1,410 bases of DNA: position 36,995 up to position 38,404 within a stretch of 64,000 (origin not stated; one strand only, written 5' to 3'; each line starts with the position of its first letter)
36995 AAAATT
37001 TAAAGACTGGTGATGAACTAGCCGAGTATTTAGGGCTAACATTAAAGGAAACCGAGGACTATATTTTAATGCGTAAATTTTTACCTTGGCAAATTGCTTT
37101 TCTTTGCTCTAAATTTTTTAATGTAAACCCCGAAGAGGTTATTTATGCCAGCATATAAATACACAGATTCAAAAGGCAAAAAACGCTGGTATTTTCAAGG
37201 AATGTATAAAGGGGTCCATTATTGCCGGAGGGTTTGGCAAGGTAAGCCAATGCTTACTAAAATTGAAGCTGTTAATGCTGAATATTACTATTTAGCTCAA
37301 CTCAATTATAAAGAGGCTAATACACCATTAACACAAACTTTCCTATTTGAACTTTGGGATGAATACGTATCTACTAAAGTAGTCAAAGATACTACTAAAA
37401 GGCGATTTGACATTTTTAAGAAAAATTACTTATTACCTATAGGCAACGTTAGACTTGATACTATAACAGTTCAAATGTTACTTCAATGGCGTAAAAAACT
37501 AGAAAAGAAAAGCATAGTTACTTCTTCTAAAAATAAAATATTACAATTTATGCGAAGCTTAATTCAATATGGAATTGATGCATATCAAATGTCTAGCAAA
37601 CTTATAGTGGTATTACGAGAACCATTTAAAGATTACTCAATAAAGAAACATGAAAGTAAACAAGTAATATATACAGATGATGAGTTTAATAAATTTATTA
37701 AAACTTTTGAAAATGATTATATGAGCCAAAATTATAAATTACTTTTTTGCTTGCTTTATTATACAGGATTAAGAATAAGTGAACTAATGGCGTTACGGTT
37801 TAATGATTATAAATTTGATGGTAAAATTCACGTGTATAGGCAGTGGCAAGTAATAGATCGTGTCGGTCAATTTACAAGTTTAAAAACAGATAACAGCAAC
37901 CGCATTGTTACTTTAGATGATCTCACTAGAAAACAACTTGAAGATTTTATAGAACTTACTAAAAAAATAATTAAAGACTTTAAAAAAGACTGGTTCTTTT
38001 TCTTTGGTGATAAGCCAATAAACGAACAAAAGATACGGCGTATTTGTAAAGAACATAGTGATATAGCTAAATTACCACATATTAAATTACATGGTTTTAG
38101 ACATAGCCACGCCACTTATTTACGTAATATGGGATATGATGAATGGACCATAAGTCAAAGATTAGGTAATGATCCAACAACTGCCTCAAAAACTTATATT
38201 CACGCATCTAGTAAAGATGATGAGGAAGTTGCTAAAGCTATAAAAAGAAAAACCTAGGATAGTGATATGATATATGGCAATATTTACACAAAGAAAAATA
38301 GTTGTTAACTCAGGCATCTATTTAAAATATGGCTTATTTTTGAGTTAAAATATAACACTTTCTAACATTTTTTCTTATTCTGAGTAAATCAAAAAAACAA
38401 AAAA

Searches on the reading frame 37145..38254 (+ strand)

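Call 62: search_protein_families(library=phrogs, proteins=[window:37145-38254:+], max_evalue=0.01)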
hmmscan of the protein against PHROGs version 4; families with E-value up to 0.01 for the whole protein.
window:37145-38254:+ (370 aa): 7 families
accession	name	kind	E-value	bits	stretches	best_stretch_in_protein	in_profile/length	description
phrog_1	-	integration and excision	1.9e-53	183.7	1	4-366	113-447/611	integrase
phrog_216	-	integration and excision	1.9e-27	97.1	1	166-368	46-238/301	integrase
phrog_7685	-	integration and excision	3.1e-15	57.4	1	225-367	100-236/240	integrase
phrog_4710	-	unknown function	0.00016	22.3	1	85-228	48-186/211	-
phrog_4979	-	unknown function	0.00088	20.4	0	240-310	55-127/143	-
phrog_5127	-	integration and excision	0.0019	18.7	1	67-218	123-235/355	integrase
phrog_23501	-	unknown function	0.0084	17.2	0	261-310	36-78/82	-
